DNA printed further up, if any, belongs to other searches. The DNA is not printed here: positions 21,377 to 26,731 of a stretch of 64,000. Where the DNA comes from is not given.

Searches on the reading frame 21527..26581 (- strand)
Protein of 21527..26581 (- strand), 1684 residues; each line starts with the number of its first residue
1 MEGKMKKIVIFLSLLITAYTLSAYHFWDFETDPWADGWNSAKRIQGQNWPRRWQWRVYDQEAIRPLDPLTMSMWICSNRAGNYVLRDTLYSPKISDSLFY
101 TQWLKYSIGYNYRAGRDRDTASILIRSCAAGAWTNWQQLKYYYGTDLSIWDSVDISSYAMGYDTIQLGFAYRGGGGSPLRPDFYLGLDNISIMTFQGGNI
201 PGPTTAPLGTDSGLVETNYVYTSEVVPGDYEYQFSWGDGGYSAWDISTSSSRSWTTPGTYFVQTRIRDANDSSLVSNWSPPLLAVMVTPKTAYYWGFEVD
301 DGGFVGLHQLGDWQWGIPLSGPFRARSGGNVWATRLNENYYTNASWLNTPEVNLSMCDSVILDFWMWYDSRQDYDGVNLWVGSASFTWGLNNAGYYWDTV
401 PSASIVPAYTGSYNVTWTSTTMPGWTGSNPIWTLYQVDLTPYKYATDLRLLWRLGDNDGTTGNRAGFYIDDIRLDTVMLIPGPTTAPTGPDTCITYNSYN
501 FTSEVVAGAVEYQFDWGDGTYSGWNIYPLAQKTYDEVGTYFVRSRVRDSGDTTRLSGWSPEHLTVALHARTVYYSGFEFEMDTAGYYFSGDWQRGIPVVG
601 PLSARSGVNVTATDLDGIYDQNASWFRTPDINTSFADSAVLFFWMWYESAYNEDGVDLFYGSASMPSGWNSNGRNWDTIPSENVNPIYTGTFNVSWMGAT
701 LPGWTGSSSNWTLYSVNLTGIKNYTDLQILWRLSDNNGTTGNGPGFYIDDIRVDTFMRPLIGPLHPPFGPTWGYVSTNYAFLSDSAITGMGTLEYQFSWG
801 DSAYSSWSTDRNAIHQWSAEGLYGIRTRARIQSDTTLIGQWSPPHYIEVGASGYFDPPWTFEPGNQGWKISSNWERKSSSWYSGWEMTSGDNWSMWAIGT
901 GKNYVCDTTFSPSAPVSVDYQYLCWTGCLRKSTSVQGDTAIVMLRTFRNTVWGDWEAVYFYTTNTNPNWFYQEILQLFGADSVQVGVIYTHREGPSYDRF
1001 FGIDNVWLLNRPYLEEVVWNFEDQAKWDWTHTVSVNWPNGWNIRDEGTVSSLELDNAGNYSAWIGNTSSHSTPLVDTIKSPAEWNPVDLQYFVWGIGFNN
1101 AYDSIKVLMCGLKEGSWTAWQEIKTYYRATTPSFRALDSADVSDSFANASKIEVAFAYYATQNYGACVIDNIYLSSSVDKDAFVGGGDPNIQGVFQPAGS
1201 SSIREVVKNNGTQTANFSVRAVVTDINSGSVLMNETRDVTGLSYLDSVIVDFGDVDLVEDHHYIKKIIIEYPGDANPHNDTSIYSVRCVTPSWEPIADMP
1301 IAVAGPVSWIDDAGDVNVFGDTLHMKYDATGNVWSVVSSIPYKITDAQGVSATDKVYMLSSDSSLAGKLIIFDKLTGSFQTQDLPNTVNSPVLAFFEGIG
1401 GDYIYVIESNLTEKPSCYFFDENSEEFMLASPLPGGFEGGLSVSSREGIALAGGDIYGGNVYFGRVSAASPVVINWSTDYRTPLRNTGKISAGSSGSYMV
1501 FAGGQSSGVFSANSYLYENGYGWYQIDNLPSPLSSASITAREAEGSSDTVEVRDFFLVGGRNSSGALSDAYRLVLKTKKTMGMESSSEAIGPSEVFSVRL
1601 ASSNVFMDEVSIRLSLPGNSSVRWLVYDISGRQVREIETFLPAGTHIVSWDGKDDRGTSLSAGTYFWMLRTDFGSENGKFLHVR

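Call 7: search_protein_families(library=pfam, proteins=[window:21527-26581:-], max_evalue=0.01)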
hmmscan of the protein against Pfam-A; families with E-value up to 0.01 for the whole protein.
window:21527-26581:- (1684 aa): 5 families
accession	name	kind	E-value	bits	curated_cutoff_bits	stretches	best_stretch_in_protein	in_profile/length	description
PF13860.13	FlgD_ig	-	9.2e-08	32.4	27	1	1609-1665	11-69/79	FlgD Ig-like domain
PF13415.12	Kelch_3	-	7.9e-05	23.2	22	0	1555-1580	4-30/48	Galactose oxidase, central domain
PF13418.12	Kelch_4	-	0.0013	19.1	21.6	0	1554-1579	14-40/49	Galactose oxidase, central domain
PF18911.6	PKD_4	-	0.0047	17.4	27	0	500-553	25-75/85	PKD domain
PF13585.12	CHU_C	-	0.0076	16.8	27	0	1625-1671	32-72/86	CHU_C Type IX secretion signal domain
